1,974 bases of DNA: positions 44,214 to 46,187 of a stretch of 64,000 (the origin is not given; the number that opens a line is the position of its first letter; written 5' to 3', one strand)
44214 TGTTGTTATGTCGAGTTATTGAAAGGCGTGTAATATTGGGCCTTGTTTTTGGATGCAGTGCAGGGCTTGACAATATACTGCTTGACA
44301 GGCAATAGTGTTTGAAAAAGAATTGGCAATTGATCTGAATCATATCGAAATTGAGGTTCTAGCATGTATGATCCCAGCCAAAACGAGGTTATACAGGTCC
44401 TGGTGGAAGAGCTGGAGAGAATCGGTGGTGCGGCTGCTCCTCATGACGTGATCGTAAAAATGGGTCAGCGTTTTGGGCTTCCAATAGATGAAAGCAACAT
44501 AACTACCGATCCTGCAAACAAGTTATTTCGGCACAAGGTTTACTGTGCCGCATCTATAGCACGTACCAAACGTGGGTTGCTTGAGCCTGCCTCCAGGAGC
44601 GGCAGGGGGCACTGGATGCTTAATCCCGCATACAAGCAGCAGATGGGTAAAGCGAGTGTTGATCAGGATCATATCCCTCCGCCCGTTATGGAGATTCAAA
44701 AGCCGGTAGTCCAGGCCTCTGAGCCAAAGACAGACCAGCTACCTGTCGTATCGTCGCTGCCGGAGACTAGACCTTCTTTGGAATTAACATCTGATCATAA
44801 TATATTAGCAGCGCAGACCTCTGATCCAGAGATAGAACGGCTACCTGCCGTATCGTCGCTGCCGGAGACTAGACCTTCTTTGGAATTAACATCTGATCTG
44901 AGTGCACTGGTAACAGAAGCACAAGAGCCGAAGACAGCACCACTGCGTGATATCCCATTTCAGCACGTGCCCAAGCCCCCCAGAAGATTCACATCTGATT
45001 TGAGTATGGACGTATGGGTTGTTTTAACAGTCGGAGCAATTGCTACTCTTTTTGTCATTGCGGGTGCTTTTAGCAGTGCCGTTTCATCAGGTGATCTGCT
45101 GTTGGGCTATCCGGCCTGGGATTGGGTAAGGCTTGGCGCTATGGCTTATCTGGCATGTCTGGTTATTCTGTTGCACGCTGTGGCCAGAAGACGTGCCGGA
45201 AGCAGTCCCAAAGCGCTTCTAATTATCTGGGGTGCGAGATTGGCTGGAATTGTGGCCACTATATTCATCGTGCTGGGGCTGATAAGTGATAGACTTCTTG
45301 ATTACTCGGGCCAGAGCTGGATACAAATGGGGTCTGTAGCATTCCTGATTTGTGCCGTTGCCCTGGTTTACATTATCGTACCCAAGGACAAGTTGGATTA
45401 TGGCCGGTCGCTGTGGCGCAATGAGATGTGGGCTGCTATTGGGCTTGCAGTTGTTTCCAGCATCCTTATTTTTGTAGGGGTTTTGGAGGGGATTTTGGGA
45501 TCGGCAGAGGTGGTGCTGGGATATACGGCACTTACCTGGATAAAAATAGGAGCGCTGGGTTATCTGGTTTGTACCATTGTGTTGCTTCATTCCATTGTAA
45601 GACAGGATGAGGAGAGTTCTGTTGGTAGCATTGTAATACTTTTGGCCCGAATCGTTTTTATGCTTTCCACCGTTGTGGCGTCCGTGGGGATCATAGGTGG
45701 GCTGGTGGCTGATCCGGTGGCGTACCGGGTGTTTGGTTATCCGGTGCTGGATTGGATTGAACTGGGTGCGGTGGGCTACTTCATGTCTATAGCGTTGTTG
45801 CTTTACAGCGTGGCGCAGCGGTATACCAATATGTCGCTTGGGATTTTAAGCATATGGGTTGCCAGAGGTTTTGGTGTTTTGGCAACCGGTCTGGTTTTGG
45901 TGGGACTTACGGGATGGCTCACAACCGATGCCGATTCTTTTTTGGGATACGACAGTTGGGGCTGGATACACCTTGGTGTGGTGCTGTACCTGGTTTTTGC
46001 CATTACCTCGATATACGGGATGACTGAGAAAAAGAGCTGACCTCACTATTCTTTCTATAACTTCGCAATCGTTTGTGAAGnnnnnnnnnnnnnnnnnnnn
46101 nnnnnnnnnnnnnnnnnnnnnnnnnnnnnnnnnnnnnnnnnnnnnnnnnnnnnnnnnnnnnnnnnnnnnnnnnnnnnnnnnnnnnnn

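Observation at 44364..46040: Mrr-N-like winged helix fused to five tandem two-helix membrane repeats, with a perfect 58-nt internal DNA repeat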

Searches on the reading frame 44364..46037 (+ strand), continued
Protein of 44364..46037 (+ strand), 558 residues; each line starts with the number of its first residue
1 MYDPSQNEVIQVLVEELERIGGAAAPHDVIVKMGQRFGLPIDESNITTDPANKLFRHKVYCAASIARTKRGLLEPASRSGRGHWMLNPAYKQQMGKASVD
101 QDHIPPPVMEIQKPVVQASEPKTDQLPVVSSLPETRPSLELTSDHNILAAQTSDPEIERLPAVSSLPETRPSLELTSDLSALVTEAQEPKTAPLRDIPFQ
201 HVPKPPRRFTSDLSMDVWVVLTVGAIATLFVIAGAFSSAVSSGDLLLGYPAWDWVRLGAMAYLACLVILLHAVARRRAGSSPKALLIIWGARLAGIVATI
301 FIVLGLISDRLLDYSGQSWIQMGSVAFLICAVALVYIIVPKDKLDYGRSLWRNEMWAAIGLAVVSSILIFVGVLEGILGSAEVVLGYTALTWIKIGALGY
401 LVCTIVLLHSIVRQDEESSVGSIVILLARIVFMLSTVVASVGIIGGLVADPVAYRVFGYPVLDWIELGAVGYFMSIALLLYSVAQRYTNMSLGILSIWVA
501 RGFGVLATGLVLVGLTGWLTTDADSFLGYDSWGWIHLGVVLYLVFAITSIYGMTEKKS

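Call 58: find_encoding_contigs(protein=window:44364-46037:+, flank=3000, max_places=5)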
Protein window:44364-46037:+ (558 aa): 14 contigs read that carry it; 5 places shown.
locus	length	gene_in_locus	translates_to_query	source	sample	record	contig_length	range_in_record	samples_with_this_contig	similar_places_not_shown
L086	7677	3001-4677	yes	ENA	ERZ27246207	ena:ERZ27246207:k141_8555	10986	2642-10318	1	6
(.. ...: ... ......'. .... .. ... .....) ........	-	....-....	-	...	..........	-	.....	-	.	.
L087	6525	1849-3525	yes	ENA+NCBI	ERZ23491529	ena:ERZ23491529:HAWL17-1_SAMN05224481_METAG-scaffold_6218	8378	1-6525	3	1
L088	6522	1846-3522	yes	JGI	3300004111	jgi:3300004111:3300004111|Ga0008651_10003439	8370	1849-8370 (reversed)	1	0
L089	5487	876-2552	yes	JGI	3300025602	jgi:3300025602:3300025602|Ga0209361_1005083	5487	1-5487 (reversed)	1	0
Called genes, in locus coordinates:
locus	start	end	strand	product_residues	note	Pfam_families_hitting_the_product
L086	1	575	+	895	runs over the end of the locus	PF02629:CoA_binding, PF13380:CoA_binding_2, PF13607:Succ_CoA_lig, PF19045:Ligase_CoA_2, PF13549:ATP-grasp_5, PF00583:Acetyltransf_1 (weak), PF13302:Acetyltransf_3 (weak)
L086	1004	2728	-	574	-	PF13230:GATase_4 (weak), PF13522:GATase_6, PF13537:GATase_7, PF01380:SIS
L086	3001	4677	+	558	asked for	-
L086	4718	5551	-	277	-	PF00950:ABC-3, PF01032:FecCD (weak)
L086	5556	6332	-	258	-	PF00005:ABC_tran, PF02463:SMC_N, PF13304:AAA_21 (weak)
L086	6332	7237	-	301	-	PF01297:ZnuA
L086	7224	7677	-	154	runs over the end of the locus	PF01475:FUR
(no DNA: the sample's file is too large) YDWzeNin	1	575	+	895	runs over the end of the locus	PF02629:CoA_binding, PF13380:CoA_binding_2, PF13607:Succ_CoA_lig, PF19045:Ligase_CoA_2, PF13549:ATP-grasp_5, PF00583:Acetyltransf_1 (weak), PF13302:Acetyltransf_3 (weak)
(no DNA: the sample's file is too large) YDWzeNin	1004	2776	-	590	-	PF13230:GATase_4 (weak), PF13522:GATase_6, PF13537:GATase_7, PF01380:SIS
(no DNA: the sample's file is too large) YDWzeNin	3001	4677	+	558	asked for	-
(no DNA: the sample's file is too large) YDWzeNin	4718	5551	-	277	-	PF00950:ABC-3, PF01032:FecCD (weak)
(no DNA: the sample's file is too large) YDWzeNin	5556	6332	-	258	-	PF00005:ABC_tran, PF02463:SMC_N, PF13304:AAA_21 (weak)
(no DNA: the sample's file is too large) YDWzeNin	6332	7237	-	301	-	PF01297:ZnuA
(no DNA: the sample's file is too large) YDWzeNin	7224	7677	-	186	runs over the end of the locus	PF01475:FUR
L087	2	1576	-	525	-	?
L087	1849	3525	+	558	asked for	-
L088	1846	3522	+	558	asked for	-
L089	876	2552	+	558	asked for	-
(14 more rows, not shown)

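Call 59: find_encoding_contigs(protein=P0002, flank=3000, max_places=5)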
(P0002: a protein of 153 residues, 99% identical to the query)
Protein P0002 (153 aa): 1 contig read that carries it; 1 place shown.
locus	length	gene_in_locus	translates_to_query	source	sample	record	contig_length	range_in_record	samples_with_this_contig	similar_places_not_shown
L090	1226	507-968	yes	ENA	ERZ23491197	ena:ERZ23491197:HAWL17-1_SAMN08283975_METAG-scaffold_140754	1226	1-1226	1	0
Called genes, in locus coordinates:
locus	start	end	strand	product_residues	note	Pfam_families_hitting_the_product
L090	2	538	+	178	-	?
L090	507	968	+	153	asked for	-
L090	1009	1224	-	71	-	?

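Call 66: find_encoding_contigs(protein=P0003, flank=5000, max_places=3)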
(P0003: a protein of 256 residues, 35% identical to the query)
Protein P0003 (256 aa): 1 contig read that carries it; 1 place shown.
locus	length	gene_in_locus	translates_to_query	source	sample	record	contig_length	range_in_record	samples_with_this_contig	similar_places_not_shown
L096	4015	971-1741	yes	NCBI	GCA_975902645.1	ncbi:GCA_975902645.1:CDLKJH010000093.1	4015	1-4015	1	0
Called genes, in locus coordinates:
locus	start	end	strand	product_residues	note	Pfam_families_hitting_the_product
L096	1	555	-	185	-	?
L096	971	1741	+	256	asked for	PF14338:Mrr_N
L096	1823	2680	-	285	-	-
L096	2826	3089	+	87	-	-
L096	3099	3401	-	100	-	-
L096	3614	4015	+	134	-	?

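Call 67: find_encoding_contigs(protein=P0004, flank=5000, max_places=3)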
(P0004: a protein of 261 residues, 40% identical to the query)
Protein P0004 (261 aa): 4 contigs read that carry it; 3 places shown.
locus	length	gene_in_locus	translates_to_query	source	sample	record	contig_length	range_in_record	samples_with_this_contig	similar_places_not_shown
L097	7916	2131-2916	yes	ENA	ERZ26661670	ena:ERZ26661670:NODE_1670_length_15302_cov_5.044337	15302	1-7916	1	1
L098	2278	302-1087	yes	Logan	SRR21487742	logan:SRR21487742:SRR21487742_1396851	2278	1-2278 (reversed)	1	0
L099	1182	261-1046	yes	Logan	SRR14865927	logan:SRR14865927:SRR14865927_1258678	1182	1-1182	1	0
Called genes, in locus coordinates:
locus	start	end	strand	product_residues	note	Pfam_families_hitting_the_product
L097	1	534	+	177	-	?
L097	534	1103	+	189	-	PF01842:ACT, PF22629:ACT_AHAS_ss, PF13710:ACT_5, PF10369:ALS_ss_C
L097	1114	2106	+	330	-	PF00670:AdoHcyase_NAD (faint), PF02826:2-Hacid_dh_C, PF03446:NAD_binding_2 (weak), PF03807:F420_oxidored (weak), PF07991:KARI_N, PF01450:KARI_C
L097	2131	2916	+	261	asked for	PF04471:Mrr_cat, PF13156:Mrr_cat_2, PF22722:NA-iREase1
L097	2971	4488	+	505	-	PF00682:HMGL-like, PF22617:HCS_D2, PF08502:LeuA_dimer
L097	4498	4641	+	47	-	-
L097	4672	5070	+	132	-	PF12675:DUF3795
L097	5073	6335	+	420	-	PF00330:Aconitase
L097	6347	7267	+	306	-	-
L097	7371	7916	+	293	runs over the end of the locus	PF00561:Abhydrolase_1, PF12146:Hydrolase_4, PF12697:Abhydrolase_6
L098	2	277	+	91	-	?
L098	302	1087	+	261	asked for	PF04471:Mrr_cat, PF13156:Mrr_cat_2, PF22722:NA-iREase1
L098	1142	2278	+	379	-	?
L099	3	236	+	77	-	?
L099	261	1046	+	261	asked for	PF04471:Mrr_cat, PF13156:Mrr_cat_2, PF22722:NA-iREase1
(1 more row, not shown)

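Call 72: fold_search(model_id=the predicted structure, library=viral)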
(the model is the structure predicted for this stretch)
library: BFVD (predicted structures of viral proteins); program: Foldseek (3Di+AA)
matches with E <= 10: 141; with E <= 0.001: 0
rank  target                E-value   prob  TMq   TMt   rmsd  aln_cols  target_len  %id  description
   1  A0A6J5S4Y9            3.9e-02  0.18  0.10  0.08  41.6       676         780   12  Uncharacterized protein [uncultured Caudovirales phage]
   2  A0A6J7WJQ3            6.5e-02  0.21  0.11  0.08  43.9       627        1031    9  Uncharacterized protein [uncultured Caudovirales phage]
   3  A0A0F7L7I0            3.2e-01  0.09  0.09  0.07  36.9       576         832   10  Uncharacterized protein [uncultured marine virus]
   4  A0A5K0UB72            3.5e-01  0.18  0.10  0.12  39.5       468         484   12  Uncharacterized protein [Yasminevirus sp. GU-2018]
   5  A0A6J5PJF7            4.6e-01  0.07  0.08  0.07  42.7       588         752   11  Uncharacterized protein [uncultured Caudovirales phage]
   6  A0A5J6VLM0            5.1e-01  0.13  0.11  0.08  51.6       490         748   10  Uncharacterized protein [Megaviridae environmental sample]
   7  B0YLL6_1              5.3e-01  0.09  0.11  0.05  61.1       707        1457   10  Uncharacterized protein [Glossina hytrovirus (isolate Glossina pallidipes/Ethiopia/Seibersdorf/-)]
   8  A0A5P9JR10            5.5e-01  0.11  0.12  0.12  31.3       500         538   12  Tegument protein [Psittacid alphaherpesvirus 5]
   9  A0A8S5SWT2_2          5.8e-01  0.06  0.10  0.05  46.6       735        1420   10  Minor tail protein [Siphoviridae sp. ctZHD14]
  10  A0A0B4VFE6            6.4e-01  0.13  0.12  0.12  26.8       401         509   12  Uncharacterized protein [Tipula oleracea nudivirus]
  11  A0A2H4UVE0            7.0e-01  0.10  0.15  0.12  38.5       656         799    9  Exocyst complex component Sec6 [Bodo saltans virus]
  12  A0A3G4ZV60            7.0e-01  0.08  0.11  0.12  22.3       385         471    9  Uncharacterized protein [Barrevirus sp.]
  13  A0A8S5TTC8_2          7.3e-01  0.10  0.11  0.05  38.2       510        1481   10  NlpC/P60 family [Siphoviridae sp. ct5jB2]
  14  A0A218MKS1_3          7.3e-01  0.06  0.08  0.04  39.7       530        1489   12  Uncharacterized protein [uncultured virus]
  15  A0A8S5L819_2          7.7e-01  0.23  0.18  0.10  29.4       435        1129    8  Minor tail protein [Siphoviridae sp. ctDmQ3]
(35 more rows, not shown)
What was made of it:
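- Tried and rejected: BFVD gave nothing (call 72).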

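Call 79: search_protein_families(library=phrogs, proteins=[window:44364-46037:+], max_evalue=1)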
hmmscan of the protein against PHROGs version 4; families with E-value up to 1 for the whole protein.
window:44364-46037:+ (558 aa): 0 families

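Call 80: search_dna_similar(query=window:44364-46037:+, collection=plasmids, mode=protein, max_evalue=0.01, max_rows=10)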
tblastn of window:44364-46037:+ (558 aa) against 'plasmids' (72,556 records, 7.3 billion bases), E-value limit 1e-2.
No match.

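Call 81: search_dna_similar(query=window:44364-46037:+, collection=phages, mode=protein, max_evalue=0.01, max_rows=10)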
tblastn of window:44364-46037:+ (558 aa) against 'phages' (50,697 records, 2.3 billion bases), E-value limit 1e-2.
No match.
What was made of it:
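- On Known anti-phage defence systems (PADLOC-DB) / phage protein families (PHROGs): No phage or plasmid tblastn hit (calls 80, 81).
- Tried and rejected: tblastn against plasmids and phages returned none (calls 80, 81).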

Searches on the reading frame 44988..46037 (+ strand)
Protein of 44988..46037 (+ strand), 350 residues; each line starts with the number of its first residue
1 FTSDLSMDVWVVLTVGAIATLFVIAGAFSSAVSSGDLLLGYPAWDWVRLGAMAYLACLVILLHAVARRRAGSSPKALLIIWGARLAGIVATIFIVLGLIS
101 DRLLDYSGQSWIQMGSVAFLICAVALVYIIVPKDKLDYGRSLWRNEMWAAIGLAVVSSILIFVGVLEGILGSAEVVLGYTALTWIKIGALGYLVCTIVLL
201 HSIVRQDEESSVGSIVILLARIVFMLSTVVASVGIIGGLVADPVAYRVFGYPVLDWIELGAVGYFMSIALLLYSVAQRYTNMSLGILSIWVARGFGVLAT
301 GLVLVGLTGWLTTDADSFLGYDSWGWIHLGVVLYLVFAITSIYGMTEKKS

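Call 79: search_protein_families(library=phrogs, proteins=[window:45006-46037:+], max_evalue=1)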
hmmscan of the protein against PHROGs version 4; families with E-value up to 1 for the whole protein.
window:45006-46037:+ (344 aa): 1 family
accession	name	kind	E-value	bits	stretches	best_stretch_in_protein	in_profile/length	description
phrog_31078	-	unknown function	0.028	15.9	1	166-195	5-34/101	-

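Call 91: predict_structure(protein=window:44988-46037:+)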
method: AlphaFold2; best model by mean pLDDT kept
length: 350 residues; sequences in the alignment: 1
mean_pLDDT: 55.6   pTM: 0.40
mean pLDDT of the five models: 55.6, 48.8, 48.4, 47.0, 45.3
residues with pLDDT >= 90: 0; 70-90: 6; 50-70: 271; < 50: 73
segments of 3 or more residues with pLDDT < 50: 1-5, 35-38, 71-75, 101-103, 131-139, 172-177, 241-250, 273-277, 281-285, 315-321, 347-350
pLDDT, mean of each block of 10 residues (from residue 1): 48 60 57 50 58 58 54 50 59 60 53 57 56 44 57 66 61 48 64 61 53 55 58 55 45 52 53 48 47 61 64 51 65 66 51
secondary structure, 60 per line:
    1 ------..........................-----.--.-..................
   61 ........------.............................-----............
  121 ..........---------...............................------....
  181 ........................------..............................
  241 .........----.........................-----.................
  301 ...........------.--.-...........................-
elements in order: H7-32 H43-68 H75-103 H109-130 H140-170 H177-204 H211-249 H254-278 H284-311 H323-349

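Call 93: fold_search(model_id=the predicted structure, library=pdb)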
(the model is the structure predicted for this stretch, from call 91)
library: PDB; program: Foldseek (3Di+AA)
matches with E <= 10: 370; with E <= 0.001: 0
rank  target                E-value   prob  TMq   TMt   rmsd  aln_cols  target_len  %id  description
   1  7rdr_A                1.2e-02  0.99  0.29  0.23  16.2       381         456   14  Circular tandem repeat protein with novel repeat topology and enhanced subunit contact surfaces (released 2021-09-01)
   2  6a5q_C                1.1e-01  0.63  0.19  0.26  18.5       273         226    8  Structure of 14-3-3 beta in complex with TFEB 14-3-3 binding motif (released 2019-02-13)
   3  5ok9_E                1.2e-01  0.69  0.20  0.26  20.0       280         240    8  CH1 chimera of human 14-3-3 sigma with the HSPB6 phosphopeptide in a conformation with swapped phosphopeptides (released 2017-10-11)
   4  6zc9_B                1.2e-01  0.82  0.22  0.31  18.9       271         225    8  Structure of 14-3-3 gamma in complex with Nedd4-2 14-3-3 binding motif Ser448 (released 2021-07-21)
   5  2c74_B                1.3e-01  0.75  0.21  0.28  18.2       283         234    8  14-3-3 Protein Eta (Human) Complexed to Peptide (released 2005-12-02)
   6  6fel_D                1.4e-01  0.72  0.21  0.29  17.6       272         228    8  Structure of 14-3-3 gamma in complex with CaMKK2 14-3-3 binding motif Ser511 (released 2018-01-10)
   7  6a5s_B                1.6e-01  0.77  0.22  0.30  18.8       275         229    8  Structure of 14-3-3 gamma in complex with TFEB 14-3-3 binding motif (released 2019-02-13)
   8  4o46_B                1.6e-01  0.69  0.21  0.28  18.1       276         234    8  14-3-3-gamma in complex with influenza NS1 C-terminal tail phosphorylated at S228 (released 2014-04-30)
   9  6s9k_A                1.7e-01  0.72  0.21  0.30  17.6       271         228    7  Structure of 14-3-3 gamma in complex with caspase-2 peptide containing 14-3-3 binding motif Ser139 and NLS (released 2020-01-22)
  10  6zc9_C                1.7e-01  0.72  0.22  0.30  18.7       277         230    8  Structure of 14-3-3 gamma in complex with Nedd4-2 14-3-3 binding motif Ser448 (released 2021-07-21)
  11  7qi1_B                1.7e-01  0.66  0.21  0.28  17.7       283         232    7  Crystal structure of human 14-3-3 protein beta in complex with CFTR peptide pS753pS768 and PPI stabilizer CY007424 (released 2022-05-25)
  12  5ltw_A                1.7e-01  0.63  0.20  0.28  19.5       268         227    9  Complex of human 14-3-3 sigma CLU1 mutant with phosphorylated heat shock protein B6 (released 2017-02-01)
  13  8rrl_A                1.8e-01  0.63  0.20  0.27  19.2       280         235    8  14-3-3 sigma complexed with a phosphopeptide optimized for a Fusicoccin-mediated stabilization of the complex (released 2025-02-12)
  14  6gkf_H                1.9e-01  0.63  0.20  0.29  17.4       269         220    8  Structure of 14-3-3 gamma in complex with caspase-2 14-3-3 binding motif Ser139 (released 2018-10-17)
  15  6gn0_D                2.1e-01  0.60  0.21  0.27  18.1       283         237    8  Exoenzyme S from Pseudomonas aeruginosa in complex with human 14-3-3 protein beta, tetrameric crystal form (released 2018-09-26)
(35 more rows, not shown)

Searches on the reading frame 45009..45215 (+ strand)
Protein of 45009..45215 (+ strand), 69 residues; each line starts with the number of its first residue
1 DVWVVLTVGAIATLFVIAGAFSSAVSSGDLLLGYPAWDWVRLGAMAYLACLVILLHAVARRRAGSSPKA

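Call 28: find_homologous_proteins(query=A2, max_evalue=0.1)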
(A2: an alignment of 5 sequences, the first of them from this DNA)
Query A2 (5 sequences): 434 candidates shared short words with the query, none scored E <= 0.1.
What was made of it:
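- Tried and rejected: A profile of the five modules found nothing (call 28).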
